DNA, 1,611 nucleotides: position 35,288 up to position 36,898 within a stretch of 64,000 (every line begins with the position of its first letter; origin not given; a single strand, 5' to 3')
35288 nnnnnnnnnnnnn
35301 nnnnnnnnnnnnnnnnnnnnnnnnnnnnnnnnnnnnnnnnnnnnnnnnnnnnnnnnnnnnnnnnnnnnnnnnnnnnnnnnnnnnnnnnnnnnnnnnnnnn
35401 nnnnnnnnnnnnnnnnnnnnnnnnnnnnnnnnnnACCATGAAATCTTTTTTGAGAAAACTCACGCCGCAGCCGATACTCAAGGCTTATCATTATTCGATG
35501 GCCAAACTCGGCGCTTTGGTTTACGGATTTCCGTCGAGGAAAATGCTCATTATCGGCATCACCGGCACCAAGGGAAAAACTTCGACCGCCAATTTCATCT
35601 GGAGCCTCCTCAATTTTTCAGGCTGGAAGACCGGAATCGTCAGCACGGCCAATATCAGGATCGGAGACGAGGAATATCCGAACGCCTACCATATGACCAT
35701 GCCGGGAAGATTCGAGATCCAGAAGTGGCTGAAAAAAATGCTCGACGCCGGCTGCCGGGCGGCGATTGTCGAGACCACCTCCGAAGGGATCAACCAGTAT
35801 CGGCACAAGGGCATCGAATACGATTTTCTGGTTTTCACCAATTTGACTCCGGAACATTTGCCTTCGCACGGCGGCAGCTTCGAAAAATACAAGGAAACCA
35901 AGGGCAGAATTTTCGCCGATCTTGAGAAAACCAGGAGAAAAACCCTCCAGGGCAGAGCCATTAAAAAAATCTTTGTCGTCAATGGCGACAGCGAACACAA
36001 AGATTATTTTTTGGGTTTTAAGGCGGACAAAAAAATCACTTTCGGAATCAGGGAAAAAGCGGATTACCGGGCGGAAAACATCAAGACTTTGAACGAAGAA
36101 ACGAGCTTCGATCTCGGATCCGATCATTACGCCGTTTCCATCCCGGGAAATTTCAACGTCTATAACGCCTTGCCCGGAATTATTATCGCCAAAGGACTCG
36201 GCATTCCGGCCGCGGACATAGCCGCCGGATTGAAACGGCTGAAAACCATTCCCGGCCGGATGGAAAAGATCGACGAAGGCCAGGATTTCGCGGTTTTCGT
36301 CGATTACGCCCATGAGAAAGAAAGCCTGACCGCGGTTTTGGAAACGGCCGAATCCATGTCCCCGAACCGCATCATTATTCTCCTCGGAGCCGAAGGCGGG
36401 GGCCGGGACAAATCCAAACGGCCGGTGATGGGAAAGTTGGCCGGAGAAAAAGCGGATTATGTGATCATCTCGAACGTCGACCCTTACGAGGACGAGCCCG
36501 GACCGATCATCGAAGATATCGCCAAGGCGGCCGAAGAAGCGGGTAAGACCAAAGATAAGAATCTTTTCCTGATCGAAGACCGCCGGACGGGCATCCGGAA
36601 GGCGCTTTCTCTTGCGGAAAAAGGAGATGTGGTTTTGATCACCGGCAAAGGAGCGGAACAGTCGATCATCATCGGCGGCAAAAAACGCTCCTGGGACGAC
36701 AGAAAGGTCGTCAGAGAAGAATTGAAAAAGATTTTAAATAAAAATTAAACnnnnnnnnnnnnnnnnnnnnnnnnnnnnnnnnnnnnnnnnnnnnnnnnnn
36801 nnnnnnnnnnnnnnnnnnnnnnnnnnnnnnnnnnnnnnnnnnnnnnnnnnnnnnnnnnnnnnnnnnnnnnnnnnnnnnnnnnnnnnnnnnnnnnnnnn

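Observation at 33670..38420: Unusual cell-wall module: unknown membrane protein, FemAB, N-terminally truncated MurE-like ligase, secreted beta-propeller and CYTH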

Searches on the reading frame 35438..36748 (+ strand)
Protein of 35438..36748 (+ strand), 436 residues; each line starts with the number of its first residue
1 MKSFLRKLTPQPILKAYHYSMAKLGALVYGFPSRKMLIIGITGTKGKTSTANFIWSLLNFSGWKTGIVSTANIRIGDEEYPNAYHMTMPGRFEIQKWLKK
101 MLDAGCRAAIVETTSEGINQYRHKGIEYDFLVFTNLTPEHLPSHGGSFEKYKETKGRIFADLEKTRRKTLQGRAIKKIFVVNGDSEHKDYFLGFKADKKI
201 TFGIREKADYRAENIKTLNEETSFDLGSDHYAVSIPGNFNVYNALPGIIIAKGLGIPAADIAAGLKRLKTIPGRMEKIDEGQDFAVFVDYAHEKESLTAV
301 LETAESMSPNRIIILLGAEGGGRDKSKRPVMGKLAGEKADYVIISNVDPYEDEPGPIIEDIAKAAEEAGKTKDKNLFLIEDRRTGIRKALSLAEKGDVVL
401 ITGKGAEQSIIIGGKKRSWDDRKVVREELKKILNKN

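Call 3: search_protein_families(library=pfam, proteins=[window:35438-36748:+], max_evalue=0.01)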
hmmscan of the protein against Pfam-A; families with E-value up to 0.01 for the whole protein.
window:35438-36748:+ (436 aa): 2 families
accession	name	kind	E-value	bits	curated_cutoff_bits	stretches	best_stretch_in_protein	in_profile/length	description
PF08245.18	Mur_ligase_M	-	1e-35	124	24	1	41-250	1-199/200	Mur ligase middle domain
PF02875.26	Mur_ligase_C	-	1.8e-24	87.5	28.4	1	273-405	1-127/127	Mur ligase, glutamate ligase domain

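Call 4: search_protein_families(library=ncbifam, proteins=[window:35438-36748:+], max_evalue=0.01)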
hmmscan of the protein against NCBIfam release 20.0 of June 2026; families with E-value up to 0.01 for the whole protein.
window:35438-36748:+ (436 aa): 28 families (the best 25 are shown)
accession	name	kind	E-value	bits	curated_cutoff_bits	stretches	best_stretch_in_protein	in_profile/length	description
NF001126.0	PRK00139.1-4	equivalog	6.7e-108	361.3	373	1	17-431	85-484/486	UDP-N-acetylmuramoyl-L-alanyl-D-glutamate--2,6-diaminopimelate ligase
TIGR01085.1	murE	subfamily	4.2e-103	345.8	257.3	1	14-429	63-471/472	UDP-N-acetylmuramyl-tripeptide synthetase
NF001124.0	PRK00139.1-2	equivalog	8e-90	301.9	476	1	19-434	94-497/500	UDP-N-acetylmuramoyl-L-alanyl-D-glutamate--2,6-diaminopimelate ligase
NF008896.0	PRK11929.1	equivalog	1.7e-83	281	1023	1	21-431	97-501/965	bifunctional UDP-N-acetylmuramoyl-L-alanyl-D-glutamate--2,6-diaminopimelate ligase MurE/UDP-N-acetylmuramoyl-tripeptide--D-alanyl-D-alanine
NF010628.0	PRK14022.1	equivalog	5.4e-66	223.3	536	1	20-421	95-472/483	UDP-N-acetylmuramoyl-L-alanyl-D-glutamate--L-lysine ligase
NF001123.0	PRK00139.1-1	equivalog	3e-61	207.6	586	1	15-430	86-490/493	UDP-N-acetylmuramoyl-L-alanyl-D-glutamate--2,6-diaminopimelate ligase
NF001130.0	PRK00139.2-4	equivalog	3.9e-52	177.6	715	1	14-431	87-512/516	UDP-N-acetylmuramoyl-L-alanyl-D-glutamate--2,6-diaminopimelate ligase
NF001127.0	PRK00139.2-1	equivalog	5e-41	141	997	1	18-429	91-510/520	UDP-N-acetylmuramoyl-L-alanyl-D-glutamate--2,6-diaminopimelate ligase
NF001129.0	PRK00139.2-3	equivalog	8e-40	136.8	762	1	14-426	96-512/517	UDP-N-acetylmuramoyl-L-alanyl-D-glutamate--2,6-diaminopimelate ligase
NF001131.0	PRK00139.2-5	equivalog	1.8e-34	119.4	1000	1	14-417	87-470/483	UDP-N-acetylmuramoyl-L-alanyl-D-glutamate--2,6-diaminopimelate ligase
TIGR02068.2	cya_phycin_syn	equivalog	3.3e-28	98.2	850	1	35-405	478-850/862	cyanophycin synthetase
NF010623.0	PRK14016.1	subfamily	1.8e-25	89.3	877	2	238-407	684-854/871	cyanophycin synthetase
NF053645.1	pMurC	equivalog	6.1e-25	87.9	560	2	205-406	283-485/492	pseudomurein biosynthesis peptide ligase pMurC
NF053646.1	pMurD1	equivalog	7e-24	84.3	610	2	126-407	183-444/465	pseudomurein biosynthesis peptide ligase pMurD1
TIGR01082.1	murC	equivalog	2.8e-23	82.7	335.1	1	129-406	169-440/449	UDP-N-acetylmuramate--L-alanine ligase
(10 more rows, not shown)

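Call 10: find_homologous_proteins(query=window:35438-36748:+, max_evalue=1e-10)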
Query window:35438-36748:+ (436 aa): 7853 proteins with E <= 1e-10 among 8000 candidates; the best 120 are listed.
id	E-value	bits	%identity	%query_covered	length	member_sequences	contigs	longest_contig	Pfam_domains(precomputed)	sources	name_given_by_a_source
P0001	1.4e-275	932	95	100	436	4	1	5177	PF02875.27,PF08245.19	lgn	-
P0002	6.9e-255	864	87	100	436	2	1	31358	PF02875.27,PF08245.19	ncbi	-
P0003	1.9e-234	797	79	100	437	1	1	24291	PF02875.27,PF08245.19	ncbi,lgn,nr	ncbi:MAG: UDP-N-acetylmuramoyl-L-alanyl-D-glutamate--2,6-diaminopimelate ligase [Patescibacteria gro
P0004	1.2e-219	748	76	99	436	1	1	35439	PF02875.27,PF08245.19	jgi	jgi:UDP-N-acetylmuramoyl-L-alanyl-D-glutamate--2,6-diaminopimelate ligase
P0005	4.6e-215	733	73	100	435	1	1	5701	PF02875.27,PF08245.19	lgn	-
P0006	1.3e-182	626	63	100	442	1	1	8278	PF02875.27,PF08245.19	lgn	-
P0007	6.6e-180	617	64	98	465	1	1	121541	PF02875.27,PF08245.19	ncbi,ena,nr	ncbi:MAG: Uncharacterized protein CEN90_509 [Parcubacteria group bacterium Licking1014_17]|nr:MAG: U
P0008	7.8e-179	613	63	99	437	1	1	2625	PF02875.27,PF08245.19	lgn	-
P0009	9.5e-178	610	64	100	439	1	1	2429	PF02875.27,PF08245.19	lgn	-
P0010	1.2e-176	606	63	99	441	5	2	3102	PF02875.27,PF08245.19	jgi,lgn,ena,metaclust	metaclust:\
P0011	3.5e-176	605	62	99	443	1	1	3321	PF02875.27,PF08245.19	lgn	-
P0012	4.0e-176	604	62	99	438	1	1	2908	PF02875.27,PF08245.19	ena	-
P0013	7.9e-176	603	61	99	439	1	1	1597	PF02875.27,PF08245.19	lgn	-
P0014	1.3e-175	603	63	99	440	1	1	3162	PF02875.27,PF08245.19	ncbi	-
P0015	1.4e-175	603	62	99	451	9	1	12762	PF02875.27,PF08245.19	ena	-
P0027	1.8e-174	599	62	99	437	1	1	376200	PF02875.27,PF08245.19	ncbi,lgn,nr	ncbi:UDP-N-acetylmuramoyl-L-alanyl-D-glutamate--2,6-diaminopimelate ligase [Candidatus Kaiserbacteri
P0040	1.2e-173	596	61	100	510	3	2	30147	PF02875.27,PF08245.19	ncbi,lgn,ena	-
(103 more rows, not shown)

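Call 12: find_encoding_contigs(protein=P0027, flank=10000, max_places=2)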
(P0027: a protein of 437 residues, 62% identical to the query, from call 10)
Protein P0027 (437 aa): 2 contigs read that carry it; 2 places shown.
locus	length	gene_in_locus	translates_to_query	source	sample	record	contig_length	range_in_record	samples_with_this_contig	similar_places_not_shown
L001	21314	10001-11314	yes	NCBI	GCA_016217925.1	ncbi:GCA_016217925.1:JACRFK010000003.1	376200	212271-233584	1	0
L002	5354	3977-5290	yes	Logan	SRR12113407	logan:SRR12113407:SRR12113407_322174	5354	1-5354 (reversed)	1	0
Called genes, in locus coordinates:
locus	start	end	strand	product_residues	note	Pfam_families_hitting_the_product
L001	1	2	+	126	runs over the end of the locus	-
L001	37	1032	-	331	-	-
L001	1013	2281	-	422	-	PF02403:Seryl_tRNA_N, PF00587:tRNA-synt_2b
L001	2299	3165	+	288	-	PF02481:DNA_processg_A, PF17782:WHD_DprA (weak)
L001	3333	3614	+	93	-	-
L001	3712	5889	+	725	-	PF01751:Toprim, PF13662:Toprim_4 (faint), PF01131:Topoisom_bac, PF01396:Zn_ribbon_Top1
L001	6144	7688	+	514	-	PF13328:HD_4, PF01966:HD, PF04607:RelA_SpoT, PF02824:TGS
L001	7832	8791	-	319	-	PF02195:ParB_N, PF17762:HTH_ParB, PF23552:ParB_C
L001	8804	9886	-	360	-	-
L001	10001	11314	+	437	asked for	PF08245:Mur_ligase_M, PF02875:Mur_ligase_C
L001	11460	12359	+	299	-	PF01745:IPT, PF01715:IPPT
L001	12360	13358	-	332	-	-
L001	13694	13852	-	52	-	PF00471:Ribosomal_L33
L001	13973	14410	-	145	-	-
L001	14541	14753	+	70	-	-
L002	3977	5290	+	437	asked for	PF08245:Mur_ligase_M, PF02875:Mur_ligase_C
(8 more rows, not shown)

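Call 13: find_encoding_contigs(protein=P0007, flank=10000, max_places=2)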
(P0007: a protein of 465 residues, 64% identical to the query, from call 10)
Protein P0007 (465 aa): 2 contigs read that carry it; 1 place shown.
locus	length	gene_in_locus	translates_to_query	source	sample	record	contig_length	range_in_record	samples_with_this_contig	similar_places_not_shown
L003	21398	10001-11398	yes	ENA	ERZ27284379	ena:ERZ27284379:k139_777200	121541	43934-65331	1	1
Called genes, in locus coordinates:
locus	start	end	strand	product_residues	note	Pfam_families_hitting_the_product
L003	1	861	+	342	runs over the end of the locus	PF00044:Gp_dh_N, PF02800:Gp_dh_C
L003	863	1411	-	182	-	PF03167:UDG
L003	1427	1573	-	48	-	-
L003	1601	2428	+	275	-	PF18306:LDcluster4, PF03641:Lysine_decarbox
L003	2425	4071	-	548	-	PF00239:Resolvase, PF07508:Recombinase, PF13408:Zn_ribbon_recom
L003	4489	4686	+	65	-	PF12844:HTH_19, PF13443:HTH_26, PF13560:HTH_31, PF01381:HTH_3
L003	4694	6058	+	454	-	PF01471:PG_binding_1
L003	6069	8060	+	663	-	PF01471:PG_binding_1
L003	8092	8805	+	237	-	-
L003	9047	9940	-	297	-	PF13517:FG-GAP_3 (faint), PF26745:SPM (faint), PF00404:Dockerin_1, PF13499:EF-hand_7 (faint), PF00404:Dockerin_1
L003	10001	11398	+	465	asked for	PF08245:Mur_ligase_M, PF02875:Mur_ligase_C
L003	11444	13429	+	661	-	PF00580:UvrD-helicase, PF13245:AAA_19, PF13604:AAA_30 (faint), PF01443:Viral_helicase1 (faint), PF13361:UvrD_C, PF13538:UvrD_C_2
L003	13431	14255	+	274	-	PF00398:RrnaAD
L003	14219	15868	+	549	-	PF20154:LNT_N, PF00795:CN_hydrolase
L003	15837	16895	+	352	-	PF18884:TSP3_bac (faint)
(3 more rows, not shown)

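Call 14: find_encoding_contigs(protein=P0002, flank=10000, max_places=2)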
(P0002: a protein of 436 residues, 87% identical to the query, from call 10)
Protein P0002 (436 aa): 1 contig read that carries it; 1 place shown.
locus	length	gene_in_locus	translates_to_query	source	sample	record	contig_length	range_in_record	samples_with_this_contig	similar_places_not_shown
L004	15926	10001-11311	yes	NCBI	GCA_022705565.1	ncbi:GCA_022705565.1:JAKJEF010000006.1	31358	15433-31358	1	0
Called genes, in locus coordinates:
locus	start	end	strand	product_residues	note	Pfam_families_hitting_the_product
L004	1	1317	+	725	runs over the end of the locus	PF17191:RecG_wedge, PF00270:DEAD, PF04851:ResIII, PF00271:Helicase_C, PF22590:Cas3-like_C_2 (weak), PF19833:RecG_dom3_C (weak)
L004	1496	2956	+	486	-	PF01743:PolyA_pol, PF12627:PolyA_pol_RNAbd, PF01966:HD, PF13735:tRNA_NucTran2_2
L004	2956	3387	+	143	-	PF00692:dUTPase, PF22769:DCD (weak)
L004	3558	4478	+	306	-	PF08239:SH3_3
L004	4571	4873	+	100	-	-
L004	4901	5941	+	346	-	PF00389:2-Hacid_dh, PF02826:2-Hacid_dh_C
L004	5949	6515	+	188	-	PF01966:HD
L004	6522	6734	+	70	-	-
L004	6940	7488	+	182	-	PF01928:CYTH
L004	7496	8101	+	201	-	PF12917:YfbR-like, PF13023:HD_3, PF01966:HD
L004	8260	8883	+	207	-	-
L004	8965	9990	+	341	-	PF02388:FemAB, PF13480:Acetyltransf_6, PF02388:FemAB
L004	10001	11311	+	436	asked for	PF08245:Mur_ligase_M, PF02875:Mur_ligase_C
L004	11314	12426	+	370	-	PF01344:Kelch_1 (faint), PF24681:Kelch_KLHDC2_KLHL20_DRC7, PF13415:Beta-prop_FBX42, PF24681:Kelch_KLHDC2_KLHL20_DRC7, PF24981:Beta-prop_ATRN-LZTR1 (weak), PF24681:Kelch_KLHDC2_KLHL20_DRC7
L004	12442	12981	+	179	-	PF01928:CYTH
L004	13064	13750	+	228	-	PF05552:MS_channel_1st_1 (weak)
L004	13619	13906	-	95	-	-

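Call 15: find_encoding_contigs(protein=P0003, flank=10000, max_places=2)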
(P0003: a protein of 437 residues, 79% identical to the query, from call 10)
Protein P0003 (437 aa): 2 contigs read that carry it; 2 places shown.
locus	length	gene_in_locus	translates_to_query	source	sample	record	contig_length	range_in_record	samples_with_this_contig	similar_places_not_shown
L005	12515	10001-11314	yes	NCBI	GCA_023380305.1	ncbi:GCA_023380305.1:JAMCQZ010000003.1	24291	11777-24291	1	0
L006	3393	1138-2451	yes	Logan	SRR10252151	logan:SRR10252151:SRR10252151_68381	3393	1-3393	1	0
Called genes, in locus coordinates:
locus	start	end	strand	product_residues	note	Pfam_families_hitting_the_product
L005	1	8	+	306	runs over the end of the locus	PF08239:SH3_3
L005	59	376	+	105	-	-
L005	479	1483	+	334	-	PF00389:2-Hacid_dh, PF02826:2-Hacid_dh_C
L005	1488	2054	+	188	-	PF01966:HD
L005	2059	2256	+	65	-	-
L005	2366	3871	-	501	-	PF00239:Resolvase, PF07508:Recombinase, PF13408:Zn_ribbon_recom (weak)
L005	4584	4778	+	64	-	PF07022:Phage_CI_repr (weak), PF12844:HTH_19, PF13443:HTH_26, PF13560:HTH_31, PF01381:HTH_3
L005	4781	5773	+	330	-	PF00145:DNA_methylase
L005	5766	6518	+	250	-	PF11463:R-HINP1I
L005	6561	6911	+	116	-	PF03852:Vsr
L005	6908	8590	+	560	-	PF02463:SMC_N, PF13175:AAA_15, PF13476:AAA_23, PF13304:AAA_21, PF13175:AAA_15, PF20469:OLD-like_TOPRIM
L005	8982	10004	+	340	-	PF02388:FemAB, PF13480:Acetyltransf_6, PF02388:FemAB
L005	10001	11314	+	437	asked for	PF08245:Mur_ligase_M, PF02875:Mur_ligase_C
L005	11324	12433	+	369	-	PF24681:Kelch_KLHDC2_KLHL20_DRC7, PF24981:Beta-prop_ATRN-LZTR1 (faint), PF01344:Kelch_1 (faint), PF13415:Beta-prop_FBX42 (weak), PF24681:Kelch_KLHDC2_KLHL20_DRC7, PF13415:Beta-prop_FBX42, PF24681:Kelch_KLHDC2_KLHL20_DRC7, PF13415:Beta-prop_FBX42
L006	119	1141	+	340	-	PF02388:FemAB, PF13480:Acetyltransf_6, PF02388:FemAB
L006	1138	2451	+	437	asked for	PF08245:Mur_ligase_M, PF02875:Mur_ligase_C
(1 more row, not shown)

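Call 16: find_encoding_contigs(protein=P0004, flank=10000, max_places=2)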
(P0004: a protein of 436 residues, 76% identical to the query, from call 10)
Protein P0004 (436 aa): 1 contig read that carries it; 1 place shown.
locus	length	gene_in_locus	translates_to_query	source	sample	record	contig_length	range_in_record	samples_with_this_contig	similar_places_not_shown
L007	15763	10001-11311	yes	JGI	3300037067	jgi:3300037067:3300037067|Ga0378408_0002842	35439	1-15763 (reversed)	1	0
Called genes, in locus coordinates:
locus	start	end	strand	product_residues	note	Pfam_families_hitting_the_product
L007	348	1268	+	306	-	PF08239:SH3_3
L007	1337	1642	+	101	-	-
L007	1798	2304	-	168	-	-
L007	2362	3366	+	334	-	PF00389:2-Hacid_dh, PF02826:2-Hacid_dh_C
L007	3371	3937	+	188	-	PF01966:HD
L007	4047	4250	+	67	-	-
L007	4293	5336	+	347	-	PF09587:PGA_cap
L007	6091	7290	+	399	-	-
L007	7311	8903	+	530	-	-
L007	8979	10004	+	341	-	PF02388:FemAB, PF13480:Acetyltransf_6, PF02388:FemAB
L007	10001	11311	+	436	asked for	PF08245:Mur_ligase_M, PF02875:Mur_ligase_C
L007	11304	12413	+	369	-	PF13415:Beta-prop_FBX42, PF24681:Kelch_KLHDC2_KLHL20_DRC7, PF01344:Kelch_1 (faint), PF13415:Beta-prop_FBX42, PF24981:Beta-prop_ATRN-LZTR1 (weak), PF24681:Kelch_KLHDC2_KLHL20_DRC7, PF13415:Beta-prop_FBX42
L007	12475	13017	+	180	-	PF01928:CYTH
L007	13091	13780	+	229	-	PF05552:MS_channel_1st_1 (weak)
